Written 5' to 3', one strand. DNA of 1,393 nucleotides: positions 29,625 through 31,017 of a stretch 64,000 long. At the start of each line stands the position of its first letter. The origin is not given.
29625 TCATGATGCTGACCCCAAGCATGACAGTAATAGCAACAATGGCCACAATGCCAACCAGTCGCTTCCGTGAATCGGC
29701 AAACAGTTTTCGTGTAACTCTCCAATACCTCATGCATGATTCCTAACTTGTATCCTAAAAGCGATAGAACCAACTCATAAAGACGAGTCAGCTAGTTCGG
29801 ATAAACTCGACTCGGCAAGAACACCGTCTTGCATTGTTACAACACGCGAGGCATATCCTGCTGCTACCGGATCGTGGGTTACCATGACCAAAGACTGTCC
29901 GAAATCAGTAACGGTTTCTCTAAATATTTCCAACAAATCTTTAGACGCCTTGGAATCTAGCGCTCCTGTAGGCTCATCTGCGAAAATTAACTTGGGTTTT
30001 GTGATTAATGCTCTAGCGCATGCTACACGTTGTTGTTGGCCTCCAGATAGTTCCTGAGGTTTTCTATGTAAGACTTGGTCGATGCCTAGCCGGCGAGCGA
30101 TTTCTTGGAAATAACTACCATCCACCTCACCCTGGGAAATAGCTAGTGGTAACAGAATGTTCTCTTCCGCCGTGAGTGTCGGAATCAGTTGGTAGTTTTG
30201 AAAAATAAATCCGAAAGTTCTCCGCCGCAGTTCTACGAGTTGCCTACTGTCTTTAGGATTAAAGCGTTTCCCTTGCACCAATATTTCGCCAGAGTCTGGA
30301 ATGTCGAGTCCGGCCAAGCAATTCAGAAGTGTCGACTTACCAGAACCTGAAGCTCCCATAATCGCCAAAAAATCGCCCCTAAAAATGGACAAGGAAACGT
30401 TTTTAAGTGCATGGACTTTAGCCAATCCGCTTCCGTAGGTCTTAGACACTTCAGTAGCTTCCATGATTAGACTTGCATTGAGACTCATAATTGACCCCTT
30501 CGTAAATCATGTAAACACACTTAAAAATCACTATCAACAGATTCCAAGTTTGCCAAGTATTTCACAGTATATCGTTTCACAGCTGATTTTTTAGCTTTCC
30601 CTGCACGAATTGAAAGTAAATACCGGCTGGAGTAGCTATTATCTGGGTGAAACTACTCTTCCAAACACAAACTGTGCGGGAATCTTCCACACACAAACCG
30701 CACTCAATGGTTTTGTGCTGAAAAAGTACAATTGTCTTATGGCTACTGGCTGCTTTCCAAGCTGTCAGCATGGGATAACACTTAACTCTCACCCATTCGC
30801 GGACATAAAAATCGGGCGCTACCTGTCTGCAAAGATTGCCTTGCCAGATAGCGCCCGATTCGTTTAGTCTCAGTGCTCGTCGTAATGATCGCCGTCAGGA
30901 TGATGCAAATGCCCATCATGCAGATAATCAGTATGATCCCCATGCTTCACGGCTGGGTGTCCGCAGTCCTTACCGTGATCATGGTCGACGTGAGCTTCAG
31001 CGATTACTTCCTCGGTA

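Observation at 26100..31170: Low-GC accessory island: hypothetical protein, MacB/FtsX-type ABC exporter and duplicated His-rich protein inserted between pyrE and a flotillin gene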

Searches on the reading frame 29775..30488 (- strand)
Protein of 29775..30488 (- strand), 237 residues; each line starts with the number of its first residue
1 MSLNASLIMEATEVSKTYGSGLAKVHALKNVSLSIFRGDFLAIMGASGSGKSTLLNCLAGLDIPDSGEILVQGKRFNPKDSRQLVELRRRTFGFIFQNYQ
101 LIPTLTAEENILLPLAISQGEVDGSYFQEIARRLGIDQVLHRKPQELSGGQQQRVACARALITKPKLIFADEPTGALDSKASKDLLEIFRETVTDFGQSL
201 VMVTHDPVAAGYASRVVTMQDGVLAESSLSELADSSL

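Call 3: search_protein_families(library=pfam, proteins=[window:29775-30488:-], max_evalue=0.01)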
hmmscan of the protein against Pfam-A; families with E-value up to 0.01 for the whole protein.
window:29775-30488:- (237 aa): 9 families
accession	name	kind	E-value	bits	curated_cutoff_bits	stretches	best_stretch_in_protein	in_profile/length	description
PF00005.33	ABC_tran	-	1.1e-36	126.9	25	1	28-174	1-136/137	ABC transporter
PF13304.12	AAA_21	-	5.4e-06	27.1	27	0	41-61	2-22/304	AAA domain, putative AbiEii toxin, Type IV TA system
PF02463.25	SMC_N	-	4e-05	23.6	40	0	144-208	134-201/220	RecF/RecN/SMC N terminal domain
PF13191.12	AAA_16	-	0.0001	23.3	32.6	1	36-198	22-128/167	AAA ATPase domain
PF13555.12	AAA_29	-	0.00042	20.4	27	1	36-59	20-43/61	P-loop containing region of AAA domain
PF03193.22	RsgA_GTPase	-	0.0012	19.2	30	1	35-61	103-129/174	RsgA GTPase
PF13401.12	AAA_22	-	0.0041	17.9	27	0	39-62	6-29/130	AAA domain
PF20703.3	nSTAND1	-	0.0055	16.8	27.1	1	37-57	32-52/379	Novel STAND NTPase 1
PF00350.29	Dynamin_N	-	0.0087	16.5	27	0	42-70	2-30/168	Dynamin family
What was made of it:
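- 29775..30488 (-): ABC ATPase of the MacB/LolD/BceA type, first gene of the two-gene operon. Walker A, the signature motif, Walker B and the H-loop are all intact. Pfam ABC_tran at 1.1e-36 (call 3).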

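Call 4: search_protein_families(library=ncbifam, proteins=[window:29775-30488:-], max_evalue=0.01)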
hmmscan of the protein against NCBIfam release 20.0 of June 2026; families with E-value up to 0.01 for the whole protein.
window:29775-30488:- (237 aa): 190 families (the best 25 are shown)
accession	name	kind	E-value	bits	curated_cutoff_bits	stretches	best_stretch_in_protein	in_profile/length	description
TIGR02211.1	LolD_lipo_ex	equivalog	2.8e-61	206.9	307.75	1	8-225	1-220/221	lipoprotein-releasing ABC transporter ATP-binding protein LolD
NF007826.0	PRK10535.1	equivalog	1.2e-59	202.2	966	1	8-228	4-225/648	macrolide ABC transporter ATP-binding protein/permease MacB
NF038007.1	ABC_ATP_DarD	equivalog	3.6e-58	196.6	375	1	11-224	4-218/218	darobactin export ABC transporter ATP-binding protein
TIGR03608.1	L_ocin_972_ABC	subfamily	3.5e-57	193.2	254.85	1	15-219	5-206/206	putative bacteriocin export ABC transporter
TIGR02982.1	heterocyst_DevA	subfamily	9.9e-56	188.8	295.8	1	10-224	3-219/220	ABC exporter ATP-binding subunit, DevA family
NF008639.0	PRK11629.1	equivalog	1.7e-54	184.7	360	1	7-226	5-226/234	lipoprotein-releasing ABC transporter ATP-binding protein LolD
TIGR02673.1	FtsE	equivalog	3.7e-54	183.6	264.85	1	9-222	2-213/214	cell division ATP-binding protein FtsE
NF040933.2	ABC_arch_GlcV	equivalog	2.8e-52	177.7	450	1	11-226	5-222/357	glucose ABC transporter ATP-binding protein GlcV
NF007879.0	PRK10584.1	equivalog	3.4e-52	177.4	336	1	5-227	3-227/228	putative ABC transporter ATP-binding protein YbbA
TIGR02315.1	ABC_phnC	equivalog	1e-48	165.9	266.1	1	9-224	2-224/243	phosphonate ABC transporter ATP-binding protein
TIGR03265.1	PhnT2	equivalog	1.8e-47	162.3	457.7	1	10-225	6-214/353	putative 2-aminoethylphosphonate ABC transporter ATP-binding protein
TIGR00968.1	3a0106s01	subfamily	8.7e-45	153.1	342.75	1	12-225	4-210/237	sulfate ABC transporter ATP-binding protein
NF007027.0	PRK09493.1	equivalog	4.4e-44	150.6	379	1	9-227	2-217/240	glutamine ABC transporter ATP-binding protein GlnQ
NF040840.2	tungstate_WtpC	equivalog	6.1e-43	147.4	440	1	24-225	12-210/347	tungstate ABC transporter ATP-binding protein WtpC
TIGR04521.1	ECF_ATPase_2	equivalog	2.2e-42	145.1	330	1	11-226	3-225/279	energy-coupling factor transporter ATPase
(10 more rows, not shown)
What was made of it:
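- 29775..30488 (-): All NCBIfam equivalogs fall below cut-off: LolD 206.9 against 307.75, FtsE 183.6 against 264.85, YbbA 177.4 against 336, and the lactococcin-972 ABC model 193.2 against 254.85 (call 4).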

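Call 18: search_solved_structures(query=window:29775-30488:-, max_evalue=1e-40)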
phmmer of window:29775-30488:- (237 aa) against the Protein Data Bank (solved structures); distinct sequences matched with E-value up to 1e-40: 30.
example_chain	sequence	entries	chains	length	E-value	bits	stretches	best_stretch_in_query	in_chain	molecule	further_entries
7tcg_B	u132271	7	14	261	6.3e-60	205.6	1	7-224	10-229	Bacitracin export ATP-binding protein BceA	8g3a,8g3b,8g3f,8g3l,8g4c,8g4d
8s5g_B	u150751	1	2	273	7e-60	205.4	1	7-224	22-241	Bacitracin export ATP-binding protein BceA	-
7tch_B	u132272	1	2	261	1.7e-59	204.2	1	7-224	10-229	Bacitracin export ATP-binding protein BceA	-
9ugg_A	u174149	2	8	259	3.5e-52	180.2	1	8-223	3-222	Lantibiotic ABC transporter ATP-binding protein PsdA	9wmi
5lil_A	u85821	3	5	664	6.2e-52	179.4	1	8-226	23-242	Macrolide export ATP-binding/permease protein MacB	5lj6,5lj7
1f3o_A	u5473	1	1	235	7.2e-52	179.2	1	12-225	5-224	HYPOTHETICAL ABC TRANSPORTER ATP-BINDING PROTEIN MJ0796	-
1l2t_A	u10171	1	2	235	1.9e-51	177.8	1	12-225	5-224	Hypothetical ABC transporter ATP-binding protein MJ0796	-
3tif_A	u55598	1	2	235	2.5e-50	174.2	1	12-225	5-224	Uncharacterized ABC transporter ATP-binding protein MJ0796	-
5lj9_A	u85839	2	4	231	2.5e-50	174.2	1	8-225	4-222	Macrolide export ATP-binding/permease protein MacB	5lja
5xu1_A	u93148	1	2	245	8.7e-50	172.4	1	12-228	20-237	ABC transporter ATP-binding protein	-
5nik_J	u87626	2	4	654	2.6e-49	170.9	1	8-225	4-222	Macrolide export ATP-binding/permease protein MacB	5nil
2pcj_A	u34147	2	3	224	1.1e-48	168.8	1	26-224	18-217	Lipoprotein-releasing system ATP-binding protein lolD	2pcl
7mdy_D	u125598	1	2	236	2.5e-48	167.7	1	8-232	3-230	Lipoprotein-releasing system ATP-binding protein LolD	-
9rlc_D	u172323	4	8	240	2.8e-48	167.5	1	7-229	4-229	Lipoprotein-releasing system ATP-binding protein LolD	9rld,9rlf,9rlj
9rle_D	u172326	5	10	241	2.9e-48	167.5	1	7-229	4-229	Lipoprotein-releasing system ATP-binding protein LolD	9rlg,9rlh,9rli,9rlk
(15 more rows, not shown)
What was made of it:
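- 29775..30488 (-): The best PDB matches are BceA at 6e-60, PsdA and MacB (call 18).
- Closest known: BceAB-RS and PsdAB peptide-antibiotic resistance modules of Bacillus. Same: They hold the closest solved relatives of the ATPase (call 18).
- Closest known: MacB, Spr0694-0695, YtrEF, LolCDE and LolDF homo- or heterodimeric type VII systems. Same: The ATPase subfamily is the same (calls 4, 18).
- The ATPase's best solved relatives are BceA (6e-60) and PsdA (3.5e-52) (call 18).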

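Call 23: search_protein_families(library=padloc, proteins=[window:29775-30488:-], max_evalue=0.01)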
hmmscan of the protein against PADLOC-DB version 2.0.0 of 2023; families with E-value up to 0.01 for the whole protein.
window:29775-30488:- (237 aa): 13 families
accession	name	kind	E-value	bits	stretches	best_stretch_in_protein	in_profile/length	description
PDLC04135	mad3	-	2.5e-28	97.7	2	103-229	231-347/374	mads_3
PDLC04140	mad8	-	5.2e-10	37.3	1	25-207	14-234/314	mads_8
PDLC02980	AriA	-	2e-07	29.3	1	41-82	2-55/304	-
PDLC02914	ATPase-Toprim_I-B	-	4.5e-07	27.4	1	157-207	195-245/443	-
PDLC02335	AbiLi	-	7.4e-07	26.5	0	41-59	79-97/326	AbiLi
PDLC04164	AriA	-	5.6e-06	24.1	0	162-221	190-249/253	-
PDLC04182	HEC-01A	-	7.4e-05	19.9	0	39-59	32-52/406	-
PDLC00075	GajA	-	0.00034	17.3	0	138-221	240-323/536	AAA ATPase domain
PDLC00518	JetC1|JetC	-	0.00059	15.8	0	43-61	44-62/1112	DUF3584 domain; MukB-like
PDLC04244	PDC-M01A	-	0.00088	16.2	1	142-229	321-412/482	-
PDLC03865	LmuB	-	0.0019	14.4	1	159-206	921-974/1007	-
PDLC00303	PtuA1|PtuA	-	0.0023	15.1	0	39-69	13-43/386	AAA ATPase domain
PDLC04176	HEC-01A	-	0.0046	14.4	0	39-59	24-44/371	-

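Call 92: search_dna_similar(query=window:29775-30488:-, collection=plasmids, mode=protein, max_evalue=1e-40, max_rows=15)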
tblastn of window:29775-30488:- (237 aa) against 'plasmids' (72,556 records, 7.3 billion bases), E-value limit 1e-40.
Records with a match: 1423; places in all: 1848; records where one place covers at least 80% of the query: 1422.
Best place of each record, by identity: <60% 1423.
By first word of the organism name: Escherichia 393; Bacillus 242; Ralstonia 115; Streptomyces 62; Clostridium 48; Enterococcus 38; Priestia 36; Sinorhizobium 36; Agrobacterium 31; Rhizobium 23; and 134 more.
By predicted mobility (MOB-suite, as given by PLSDB): non-mobilizable 640; conjugative 546; mobilizable 237.
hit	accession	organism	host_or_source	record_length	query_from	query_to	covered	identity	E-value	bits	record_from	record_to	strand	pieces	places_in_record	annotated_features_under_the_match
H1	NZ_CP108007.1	Streptomyces sp. NBC_00335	-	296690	12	222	89%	53.8%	1e-62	218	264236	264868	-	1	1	ABC transporter ATP-binding protein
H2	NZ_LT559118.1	Nonomuraea gerenzanensis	-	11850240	11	222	89%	52.8%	5e-66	227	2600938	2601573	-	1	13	none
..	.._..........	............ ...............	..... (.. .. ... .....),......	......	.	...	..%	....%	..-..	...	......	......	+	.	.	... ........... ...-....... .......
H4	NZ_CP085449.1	Priestia megaterium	single cell,soil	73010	3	222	93%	49.5%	1e-60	212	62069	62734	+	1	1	ABC transporter ATP-binding protein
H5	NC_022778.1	Clostridium tetani 12124569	-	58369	8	222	91%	50.7%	1e-68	235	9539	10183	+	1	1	ABC transporter ATP-binding protein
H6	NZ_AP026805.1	Clostridium tetani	soil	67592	8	222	91%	50.7%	3e-68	234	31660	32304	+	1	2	ABC transporter ATP-binding protein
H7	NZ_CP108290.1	Kitasatospora sp. NBC_00039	-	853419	11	222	89%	51.4%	6e-64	221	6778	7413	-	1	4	ABC transporter ATP-binding protein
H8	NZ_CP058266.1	Priestia megaterium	cell culture,potash salt dump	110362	3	223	93%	49.3%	8e-65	224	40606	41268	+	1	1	ABC transporter ATP-binding protein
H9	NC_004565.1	Clostridium tetani E88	-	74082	8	222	91%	50.2%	3e-67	231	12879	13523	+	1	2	ABC transporter ATP-binding protein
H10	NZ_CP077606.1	Clostridium tagluense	single colony,lamb meat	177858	8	222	91%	50.2%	4e-62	216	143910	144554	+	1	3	ABC transporter ATP-binding protein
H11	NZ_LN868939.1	Nocardia farcinica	not known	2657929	13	222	89%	51.4%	8e-63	218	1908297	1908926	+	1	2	none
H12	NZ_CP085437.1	Priestia megaterium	single cell,soil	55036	3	223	93%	48.9%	2e-64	223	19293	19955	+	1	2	ABC transporter ATP-binding protein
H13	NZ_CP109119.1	Streptomyces sp. NBC_01766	-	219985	3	222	93%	49.1%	4e-64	222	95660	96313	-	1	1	ABC transporter ATP-binding protein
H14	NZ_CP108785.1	Embleya sp. NBC_00888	-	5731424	16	222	87%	52.2%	4e-63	219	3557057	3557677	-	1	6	none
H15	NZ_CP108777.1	Embleya sp. NBC_00896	-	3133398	16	222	87%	52.2%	9e-62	215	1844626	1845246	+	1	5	none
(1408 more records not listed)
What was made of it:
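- Tried and rejected: The best plasmid-borne relatives of the ATPase are 49-54% identical and split between Actinomycetota and Bacillota, which is uninformative (call 92).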

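Call 96: get_annotated_region(hit=H5, flank=5000)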
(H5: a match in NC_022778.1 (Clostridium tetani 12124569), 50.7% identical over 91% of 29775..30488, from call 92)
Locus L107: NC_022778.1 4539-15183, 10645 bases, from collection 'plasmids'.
description: Clostridium tetani 12124569 plasmid p12124569, complete sequence
organism: Clostridium tetani 12124569 (NCBI taxid 1231072)
taxonomy: Bacteria; Bacillota; Clostridia; Eubacteriales; Clostridiaceae; Clostridium; Clostridium tetani; Clostridium tetani 12124569
host: -; source: -; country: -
typing (MOB-suite, as given by PLSDB): non-mobilizable; replicon rep_cluster_256
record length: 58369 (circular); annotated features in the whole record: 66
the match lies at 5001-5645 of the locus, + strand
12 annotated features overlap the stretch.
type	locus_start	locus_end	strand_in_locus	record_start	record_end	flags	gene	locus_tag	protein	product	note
CDS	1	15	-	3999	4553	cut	-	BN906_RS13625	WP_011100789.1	sigma-70 family RNA polymerase sigma factor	GO:0006352 - DNA-templated transcription initiation [Evidence IEA]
CDS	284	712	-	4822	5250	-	-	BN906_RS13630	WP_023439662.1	hypothetical protein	-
CDS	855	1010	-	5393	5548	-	-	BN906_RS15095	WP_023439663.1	hypothetical protein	-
CDS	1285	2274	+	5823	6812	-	-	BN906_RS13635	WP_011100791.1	ParM/StbA family protein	GO:0030541 - plasmid partitioning [Evidence IEA]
CDS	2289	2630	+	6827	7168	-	-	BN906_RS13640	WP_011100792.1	hypothetical protein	-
CDS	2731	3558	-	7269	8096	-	-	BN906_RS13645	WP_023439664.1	hypothetical protein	-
CDS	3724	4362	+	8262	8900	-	-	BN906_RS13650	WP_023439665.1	hypothetical protein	-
CDS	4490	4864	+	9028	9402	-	-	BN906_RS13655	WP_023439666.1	hypothetical protein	-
CDS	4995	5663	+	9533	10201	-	-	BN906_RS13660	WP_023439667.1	ABC transporter ATP-binding protein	-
CDS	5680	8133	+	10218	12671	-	-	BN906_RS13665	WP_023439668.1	ABC transporter permease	-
CDS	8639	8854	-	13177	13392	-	-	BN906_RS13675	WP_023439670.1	hypothetical protein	-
CDS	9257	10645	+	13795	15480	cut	-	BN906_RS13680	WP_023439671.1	replication initiator protein A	-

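Call 97: get_annotated_region(hit=H1, flank=5000)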
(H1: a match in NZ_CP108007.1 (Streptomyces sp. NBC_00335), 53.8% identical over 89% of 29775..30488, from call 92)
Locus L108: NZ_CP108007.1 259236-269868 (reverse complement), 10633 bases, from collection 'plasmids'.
description: Streptomyces sp. NBC_00335 plasmid unnamed1, complete sequence
organism: Streptomyces sp. NBC_00335 (NCBI taxid 2975714)
taxonomy: Bacteria; Actinomycetota; Actinomycetes; Kitasatosporales; Streptomycetaceae; Streptomyces; Streptomyces sp. NBC 00335
host: -; source: -; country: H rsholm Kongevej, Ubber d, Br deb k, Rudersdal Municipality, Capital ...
typing (MOB-suite, as given by PLSDB): non-mobilizable; replicon rep_cluster_1789
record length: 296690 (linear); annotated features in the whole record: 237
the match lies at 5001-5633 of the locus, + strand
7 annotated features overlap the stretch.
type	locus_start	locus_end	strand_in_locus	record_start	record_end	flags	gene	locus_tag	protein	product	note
CDS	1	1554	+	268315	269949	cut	-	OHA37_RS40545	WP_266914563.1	phosphodiester glycosidase family protein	-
CDS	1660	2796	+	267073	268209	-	-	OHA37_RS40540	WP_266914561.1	alpha/beta hydrolase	-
CDS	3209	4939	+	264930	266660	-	-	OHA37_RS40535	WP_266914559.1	BTAD domain-containing putative transcriptional regulator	-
CDS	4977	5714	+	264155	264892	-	-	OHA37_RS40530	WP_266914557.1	ABC transporter ATP-binding protein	-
CDS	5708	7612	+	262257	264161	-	-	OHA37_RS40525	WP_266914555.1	ABC transporter permease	-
CDS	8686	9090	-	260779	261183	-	-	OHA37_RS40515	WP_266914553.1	hypothetical protein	-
CDS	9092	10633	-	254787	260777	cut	-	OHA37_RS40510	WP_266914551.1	non-ribosomal peptide synthetase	-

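Call 99: search_protein_families(library=pfam, proteins=[L107:5680-8133:+, L108:5708-7612:+], max_evalue=1)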
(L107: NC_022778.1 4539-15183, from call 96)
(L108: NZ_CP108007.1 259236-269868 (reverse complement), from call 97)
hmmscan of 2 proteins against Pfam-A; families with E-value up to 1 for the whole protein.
L107:5680-8133:+ (817 aa): 2 families
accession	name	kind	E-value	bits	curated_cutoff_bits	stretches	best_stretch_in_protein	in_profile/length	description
PF02687.27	FtsX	-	6.4e-28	97.7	25.5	2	268-385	5-120/120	FtsX-like permease C-terminal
PF02959.21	Tax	-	0.17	11.8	27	1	753-808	140-192/222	HTLV Tax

L108:5708-7612:+ (634 aa): 1 family
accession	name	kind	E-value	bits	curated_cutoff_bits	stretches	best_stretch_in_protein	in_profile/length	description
PF02687.27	FtsX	-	1.3e-23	83.8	25.5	2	65-184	3-119/120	FtsX-like permease C-terminal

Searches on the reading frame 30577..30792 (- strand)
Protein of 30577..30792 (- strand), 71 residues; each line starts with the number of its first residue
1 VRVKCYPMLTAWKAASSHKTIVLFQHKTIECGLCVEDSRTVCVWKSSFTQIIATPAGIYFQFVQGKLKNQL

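Call 99: search_protein_families(library=pfam, proteins=[window:30577-30792:-], max_evalue=1)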
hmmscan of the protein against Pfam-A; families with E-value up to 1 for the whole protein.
window:30577-30792:- (71 aa): 1 family
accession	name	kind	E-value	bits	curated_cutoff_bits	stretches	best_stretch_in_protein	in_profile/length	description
PF23283.1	D8C_UMOD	-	0.13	12.9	27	1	28-64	41-78/88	Uromodulin-like, D8C domain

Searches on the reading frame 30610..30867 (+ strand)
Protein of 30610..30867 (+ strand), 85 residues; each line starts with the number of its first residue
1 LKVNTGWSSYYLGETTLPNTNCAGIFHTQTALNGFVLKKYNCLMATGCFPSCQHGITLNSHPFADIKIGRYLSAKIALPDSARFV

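Call 99: search_protein_families(library=pfam, proteins=[window:30610-30867:+], max_evalue=1)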
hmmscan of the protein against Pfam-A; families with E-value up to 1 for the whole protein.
window:30610-30867:+ (85 aa): 1 family
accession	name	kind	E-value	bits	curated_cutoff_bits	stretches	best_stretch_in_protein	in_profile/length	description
PF06755.17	CbtA_toxin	-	0.22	12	25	1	53-84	33-65/112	CbtA_toxin of type IV toxin-antitoxin system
